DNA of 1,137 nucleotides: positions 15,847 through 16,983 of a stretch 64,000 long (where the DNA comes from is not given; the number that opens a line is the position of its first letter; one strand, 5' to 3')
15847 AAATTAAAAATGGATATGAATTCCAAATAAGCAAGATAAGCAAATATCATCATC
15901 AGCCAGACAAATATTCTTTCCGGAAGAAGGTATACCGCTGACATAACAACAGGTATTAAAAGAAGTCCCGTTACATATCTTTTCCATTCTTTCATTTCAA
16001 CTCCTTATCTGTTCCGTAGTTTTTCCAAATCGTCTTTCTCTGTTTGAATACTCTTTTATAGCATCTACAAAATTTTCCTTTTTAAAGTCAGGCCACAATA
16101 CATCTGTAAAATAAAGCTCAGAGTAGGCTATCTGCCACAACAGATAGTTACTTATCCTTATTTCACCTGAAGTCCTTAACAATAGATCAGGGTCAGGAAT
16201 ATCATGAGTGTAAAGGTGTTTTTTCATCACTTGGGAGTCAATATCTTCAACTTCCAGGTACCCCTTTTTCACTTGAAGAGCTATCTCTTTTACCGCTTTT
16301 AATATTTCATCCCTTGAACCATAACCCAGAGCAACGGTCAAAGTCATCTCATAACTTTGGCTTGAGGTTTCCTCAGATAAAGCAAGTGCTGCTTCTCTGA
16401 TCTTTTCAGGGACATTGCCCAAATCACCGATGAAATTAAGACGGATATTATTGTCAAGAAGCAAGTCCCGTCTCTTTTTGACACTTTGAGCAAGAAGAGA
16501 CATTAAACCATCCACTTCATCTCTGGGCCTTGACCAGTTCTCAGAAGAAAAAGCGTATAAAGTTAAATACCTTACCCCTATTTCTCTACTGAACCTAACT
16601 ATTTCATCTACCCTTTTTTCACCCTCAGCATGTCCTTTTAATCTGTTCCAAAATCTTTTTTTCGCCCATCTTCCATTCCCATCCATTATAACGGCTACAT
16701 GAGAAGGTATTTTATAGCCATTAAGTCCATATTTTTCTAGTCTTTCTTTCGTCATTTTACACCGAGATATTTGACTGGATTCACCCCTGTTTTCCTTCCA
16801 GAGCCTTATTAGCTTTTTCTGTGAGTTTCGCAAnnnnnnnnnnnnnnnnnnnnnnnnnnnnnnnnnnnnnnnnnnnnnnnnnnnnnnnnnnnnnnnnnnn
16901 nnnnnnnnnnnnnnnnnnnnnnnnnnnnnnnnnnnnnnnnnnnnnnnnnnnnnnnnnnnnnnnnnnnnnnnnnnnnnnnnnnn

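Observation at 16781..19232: Lidless Hsp70 plus pseudo-receiver J-domain protein inserted into the conserved pyrH-frr-uppS-cdsA-dxr cluster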

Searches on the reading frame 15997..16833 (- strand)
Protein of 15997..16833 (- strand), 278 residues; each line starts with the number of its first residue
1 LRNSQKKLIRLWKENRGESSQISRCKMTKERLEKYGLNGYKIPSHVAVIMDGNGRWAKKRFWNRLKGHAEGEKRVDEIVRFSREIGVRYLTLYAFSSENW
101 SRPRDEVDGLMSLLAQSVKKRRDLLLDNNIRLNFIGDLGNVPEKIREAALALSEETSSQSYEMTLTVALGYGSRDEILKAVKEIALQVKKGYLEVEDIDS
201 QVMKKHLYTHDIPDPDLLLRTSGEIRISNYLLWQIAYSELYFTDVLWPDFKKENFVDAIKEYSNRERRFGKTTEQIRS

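Call 3: search_protein_families(library=pfam, proteins=[window:15997-16833:-], max_evalue=0.1)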
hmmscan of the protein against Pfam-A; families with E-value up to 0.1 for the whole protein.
window:15997-16833:- (278 aa): 1 family
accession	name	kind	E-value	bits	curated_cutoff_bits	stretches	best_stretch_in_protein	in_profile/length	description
PF01255.24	Prenyltransf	-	9.9e-84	280.7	27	1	49-270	1-219/219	Putative undecaprenyl diphosphate synthase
